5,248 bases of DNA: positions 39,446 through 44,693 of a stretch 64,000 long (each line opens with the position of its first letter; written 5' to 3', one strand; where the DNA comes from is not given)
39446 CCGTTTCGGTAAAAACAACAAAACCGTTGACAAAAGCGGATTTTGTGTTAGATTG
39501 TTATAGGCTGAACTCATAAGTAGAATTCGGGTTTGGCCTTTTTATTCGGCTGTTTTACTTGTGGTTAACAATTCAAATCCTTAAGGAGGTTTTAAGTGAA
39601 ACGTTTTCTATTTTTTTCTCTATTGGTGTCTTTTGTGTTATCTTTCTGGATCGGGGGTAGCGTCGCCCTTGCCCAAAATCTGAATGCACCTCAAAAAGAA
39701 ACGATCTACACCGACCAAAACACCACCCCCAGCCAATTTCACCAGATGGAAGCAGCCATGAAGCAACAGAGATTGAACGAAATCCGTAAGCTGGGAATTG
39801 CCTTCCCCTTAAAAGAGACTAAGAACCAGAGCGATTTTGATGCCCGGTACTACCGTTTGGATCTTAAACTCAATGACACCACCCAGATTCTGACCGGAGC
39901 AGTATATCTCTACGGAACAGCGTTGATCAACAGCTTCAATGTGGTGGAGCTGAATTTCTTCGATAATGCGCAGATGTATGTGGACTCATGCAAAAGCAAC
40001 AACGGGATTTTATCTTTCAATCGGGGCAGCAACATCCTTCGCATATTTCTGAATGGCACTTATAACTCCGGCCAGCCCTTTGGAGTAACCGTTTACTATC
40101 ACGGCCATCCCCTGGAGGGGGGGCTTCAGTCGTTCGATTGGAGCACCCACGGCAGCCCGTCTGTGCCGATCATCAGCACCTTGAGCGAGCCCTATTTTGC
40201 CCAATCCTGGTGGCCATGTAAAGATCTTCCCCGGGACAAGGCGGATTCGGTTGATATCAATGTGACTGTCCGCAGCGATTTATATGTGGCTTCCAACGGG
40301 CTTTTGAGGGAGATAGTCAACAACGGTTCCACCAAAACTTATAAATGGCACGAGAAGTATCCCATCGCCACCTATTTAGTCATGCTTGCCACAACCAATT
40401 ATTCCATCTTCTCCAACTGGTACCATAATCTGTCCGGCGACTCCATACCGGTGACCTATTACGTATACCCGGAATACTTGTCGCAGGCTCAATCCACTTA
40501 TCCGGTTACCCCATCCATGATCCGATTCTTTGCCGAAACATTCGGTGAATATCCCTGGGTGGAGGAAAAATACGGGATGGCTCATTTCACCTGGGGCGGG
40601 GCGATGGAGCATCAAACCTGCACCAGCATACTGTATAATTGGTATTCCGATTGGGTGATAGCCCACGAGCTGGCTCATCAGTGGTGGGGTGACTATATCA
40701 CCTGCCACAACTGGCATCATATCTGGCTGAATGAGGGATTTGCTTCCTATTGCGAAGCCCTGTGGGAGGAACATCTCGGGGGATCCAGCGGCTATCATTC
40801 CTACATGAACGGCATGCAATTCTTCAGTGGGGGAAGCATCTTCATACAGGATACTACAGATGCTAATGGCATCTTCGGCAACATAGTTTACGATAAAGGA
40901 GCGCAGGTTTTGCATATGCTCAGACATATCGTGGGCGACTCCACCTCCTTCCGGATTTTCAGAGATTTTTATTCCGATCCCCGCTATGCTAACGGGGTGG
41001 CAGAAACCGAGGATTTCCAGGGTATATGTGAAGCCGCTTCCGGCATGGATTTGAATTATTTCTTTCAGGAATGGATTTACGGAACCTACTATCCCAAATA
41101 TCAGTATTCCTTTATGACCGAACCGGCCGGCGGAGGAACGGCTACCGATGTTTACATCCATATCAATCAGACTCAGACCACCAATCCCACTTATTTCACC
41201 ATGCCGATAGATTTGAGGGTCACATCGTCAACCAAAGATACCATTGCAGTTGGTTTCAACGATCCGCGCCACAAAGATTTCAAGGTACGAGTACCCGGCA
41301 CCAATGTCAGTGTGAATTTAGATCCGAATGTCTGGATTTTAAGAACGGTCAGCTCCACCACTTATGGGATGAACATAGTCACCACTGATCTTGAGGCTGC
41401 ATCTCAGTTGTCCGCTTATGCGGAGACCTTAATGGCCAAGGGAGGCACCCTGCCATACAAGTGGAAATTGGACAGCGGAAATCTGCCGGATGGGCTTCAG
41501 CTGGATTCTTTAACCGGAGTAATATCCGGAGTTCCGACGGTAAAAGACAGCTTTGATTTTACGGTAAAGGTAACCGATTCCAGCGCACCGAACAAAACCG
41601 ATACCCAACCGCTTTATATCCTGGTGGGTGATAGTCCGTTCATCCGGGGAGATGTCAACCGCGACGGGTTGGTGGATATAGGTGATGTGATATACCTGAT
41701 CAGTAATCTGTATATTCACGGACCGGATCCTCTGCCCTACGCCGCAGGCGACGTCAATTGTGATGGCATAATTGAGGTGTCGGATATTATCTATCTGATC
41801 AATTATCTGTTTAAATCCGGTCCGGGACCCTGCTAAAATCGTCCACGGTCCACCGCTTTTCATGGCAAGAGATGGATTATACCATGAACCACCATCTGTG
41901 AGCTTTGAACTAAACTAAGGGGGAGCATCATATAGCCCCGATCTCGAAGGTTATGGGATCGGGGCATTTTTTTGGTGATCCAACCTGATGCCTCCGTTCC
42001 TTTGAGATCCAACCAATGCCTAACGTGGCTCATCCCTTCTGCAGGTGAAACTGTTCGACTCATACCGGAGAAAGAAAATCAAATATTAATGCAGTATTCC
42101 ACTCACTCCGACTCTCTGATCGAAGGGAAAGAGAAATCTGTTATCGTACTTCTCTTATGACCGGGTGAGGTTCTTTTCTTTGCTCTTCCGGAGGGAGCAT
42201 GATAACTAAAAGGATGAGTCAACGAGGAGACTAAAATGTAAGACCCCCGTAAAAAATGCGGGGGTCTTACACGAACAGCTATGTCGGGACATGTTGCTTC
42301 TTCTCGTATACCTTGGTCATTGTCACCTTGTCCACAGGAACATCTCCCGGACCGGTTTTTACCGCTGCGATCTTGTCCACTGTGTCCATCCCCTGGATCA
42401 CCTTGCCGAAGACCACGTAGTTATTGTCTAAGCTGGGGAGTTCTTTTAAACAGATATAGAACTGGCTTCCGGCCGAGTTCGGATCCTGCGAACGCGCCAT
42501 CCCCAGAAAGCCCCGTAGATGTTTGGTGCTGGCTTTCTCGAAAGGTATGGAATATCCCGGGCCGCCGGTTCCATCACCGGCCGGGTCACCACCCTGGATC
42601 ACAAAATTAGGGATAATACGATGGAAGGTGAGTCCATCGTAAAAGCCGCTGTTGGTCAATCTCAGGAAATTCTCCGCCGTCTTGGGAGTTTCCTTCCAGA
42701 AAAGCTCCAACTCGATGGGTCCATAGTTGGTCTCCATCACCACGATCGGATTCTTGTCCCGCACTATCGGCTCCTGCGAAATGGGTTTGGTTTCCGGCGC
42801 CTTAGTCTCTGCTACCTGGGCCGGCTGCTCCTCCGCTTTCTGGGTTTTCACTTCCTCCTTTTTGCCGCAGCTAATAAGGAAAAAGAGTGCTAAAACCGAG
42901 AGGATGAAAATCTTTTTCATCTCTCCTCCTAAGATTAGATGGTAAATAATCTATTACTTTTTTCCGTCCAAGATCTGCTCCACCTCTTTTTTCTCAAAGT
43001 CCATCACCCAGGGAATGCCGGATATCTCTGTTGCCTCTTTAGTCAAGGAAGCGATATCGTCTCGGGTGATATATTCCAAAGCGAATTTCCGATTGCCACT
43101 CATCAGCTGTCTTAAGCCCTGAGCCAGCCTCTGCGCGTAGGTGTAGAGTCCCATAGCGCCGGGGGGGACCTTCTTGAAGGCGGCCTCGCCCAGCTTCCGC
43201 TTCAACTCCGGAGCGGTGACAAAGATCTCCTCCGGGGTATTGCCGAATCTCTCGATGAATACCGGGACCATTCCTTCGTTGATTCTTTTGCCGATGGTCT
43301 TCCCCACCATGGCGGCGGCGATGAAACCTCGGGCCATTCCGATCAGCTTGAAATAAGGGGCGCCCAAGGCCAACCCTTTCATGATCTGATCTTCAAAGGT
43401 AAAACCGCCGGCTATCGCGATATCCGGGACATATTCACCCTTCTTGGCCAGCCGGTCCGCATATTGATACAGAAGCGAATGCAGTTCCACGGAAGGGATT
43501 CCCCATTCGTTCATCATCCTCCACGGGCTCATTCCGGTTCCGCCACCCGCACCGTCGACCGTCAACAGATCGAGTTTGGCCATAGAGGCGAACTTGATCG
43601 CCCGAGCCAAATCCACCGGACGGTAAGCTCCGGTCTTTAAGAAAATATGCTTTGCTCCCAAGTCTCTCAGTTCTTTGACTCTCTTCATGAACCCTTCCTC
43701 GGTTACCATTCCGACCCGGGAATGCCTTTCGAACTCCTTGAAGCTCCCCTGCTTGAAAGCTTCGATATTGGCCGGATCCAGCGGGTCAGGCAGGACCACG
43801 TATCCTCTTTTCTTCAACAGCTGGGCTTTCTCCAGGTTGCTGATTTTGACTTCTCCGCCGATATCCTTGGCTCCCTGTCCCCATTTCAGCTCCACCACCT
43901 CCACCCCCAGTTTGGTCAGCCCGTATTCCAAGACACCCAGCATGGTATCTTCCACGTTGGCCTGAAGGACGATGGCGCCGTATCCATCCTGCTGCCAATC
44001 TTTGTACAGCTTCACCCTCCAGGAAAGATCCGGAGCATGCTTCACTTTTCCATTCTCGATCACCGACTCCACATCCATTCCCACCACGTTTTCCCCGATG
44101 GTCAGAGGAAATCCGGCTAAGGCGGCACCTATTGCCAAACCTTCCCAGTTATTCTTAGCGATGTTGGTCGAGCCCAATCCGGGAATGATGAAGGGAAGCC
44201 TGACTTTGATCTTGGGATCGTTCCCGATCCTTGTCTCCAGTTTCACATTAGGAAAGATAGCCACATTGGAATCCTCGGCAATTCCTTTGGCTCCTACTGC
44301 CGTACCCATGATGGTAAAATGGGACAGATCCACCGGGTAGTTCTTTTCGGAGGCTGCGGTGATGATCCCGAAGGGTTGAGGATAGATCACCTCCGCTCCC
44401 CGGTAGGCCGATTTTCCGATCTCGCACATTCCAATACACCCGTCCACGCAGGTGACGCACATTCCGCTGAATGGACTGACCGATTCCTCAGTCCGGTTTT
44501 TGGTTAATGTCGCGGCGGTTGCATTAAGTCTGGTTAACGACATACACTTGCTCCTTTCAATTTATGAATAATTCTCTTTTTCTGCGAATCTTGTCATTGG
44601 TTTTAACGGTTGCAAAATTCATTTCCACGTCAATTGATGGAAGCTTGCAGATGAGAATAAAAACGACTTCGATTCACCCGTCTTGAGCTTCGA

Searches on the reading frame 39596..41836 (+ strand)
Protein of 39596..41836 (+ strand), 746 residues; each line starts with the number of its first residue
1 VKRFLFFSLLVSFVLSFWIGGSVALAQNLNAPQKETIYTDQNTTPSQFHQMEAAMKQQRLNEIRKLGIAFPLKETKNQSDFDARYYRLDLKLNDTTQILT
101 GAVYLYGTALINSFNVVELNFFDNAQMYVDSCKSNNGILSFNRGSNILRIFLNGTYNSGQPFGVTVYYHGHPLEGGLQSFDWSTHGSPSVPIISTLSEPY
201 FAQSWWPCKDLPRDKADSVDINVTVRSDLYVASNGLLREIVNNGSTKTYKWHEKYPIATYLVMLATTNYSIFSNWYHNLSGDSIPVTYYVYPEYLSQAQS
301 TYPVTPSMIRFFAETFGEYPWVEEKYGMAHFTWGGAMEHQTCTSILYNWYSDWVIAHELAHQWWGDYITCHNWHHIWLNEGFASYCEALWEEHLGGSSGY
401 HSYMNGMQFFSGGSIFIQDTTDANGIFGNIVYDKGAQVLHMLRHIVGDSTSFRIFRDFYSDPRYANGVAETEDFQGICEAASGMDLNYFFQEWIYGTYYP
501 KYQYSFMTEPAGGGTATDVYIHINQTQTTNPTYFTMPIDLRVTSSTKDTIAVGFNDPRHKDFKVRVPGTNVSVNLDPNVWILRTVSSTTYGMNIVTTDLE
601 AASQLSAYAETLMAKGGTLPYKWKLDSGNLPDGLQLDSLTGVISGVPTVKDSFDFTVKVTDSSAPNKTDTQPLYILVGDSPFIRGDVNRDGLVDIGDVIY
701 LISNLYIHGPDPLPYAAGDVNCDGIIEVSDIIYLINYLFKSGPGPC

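Call 68: search_protein_families(library=pfam, proteins=[window:39596-41836:+], max_evalue=0.00001)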
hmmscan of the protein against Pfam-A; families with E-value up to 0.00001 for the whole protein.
window:39596-41836:+ (746 aa): 4 families
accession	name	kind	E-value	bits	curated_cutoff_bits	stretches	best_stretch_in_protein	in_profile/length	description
PF01433.26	Peptidase_M1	-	1.4e-26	93.9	27.7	1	349-493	65-218/218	Peptidase family M1 domain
PF05345.18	He_PIG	-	5.6e-12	46.4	24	1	601-669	12-89/96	Putative Ig domain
PF17900.6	Peptidase_M1_N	-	8e-12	46.1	25.8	1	84-261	3-186/186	Peptidase M1 N-terminal domain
PF00404.24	Dockerin_1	-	6e-08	33.2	22.9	1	685-738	2-56/57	Dockerin type I domain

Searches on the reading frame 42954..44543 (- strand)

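Call 68: search_protein_families(library=pfam, proteins=[window:42954-44543:-], max_evalue=0.00001)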
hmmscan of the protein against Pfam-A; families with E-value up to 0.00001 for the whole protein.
window:42954-44543:- (529 aa): 1 family
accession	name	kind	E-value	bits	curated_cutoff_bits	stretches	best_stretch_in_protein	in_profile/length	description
PF01645.23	Glu_synthase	-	1.2e-13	51.5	20.4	1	280-400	186-303/369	Conserved region in glutamate synthase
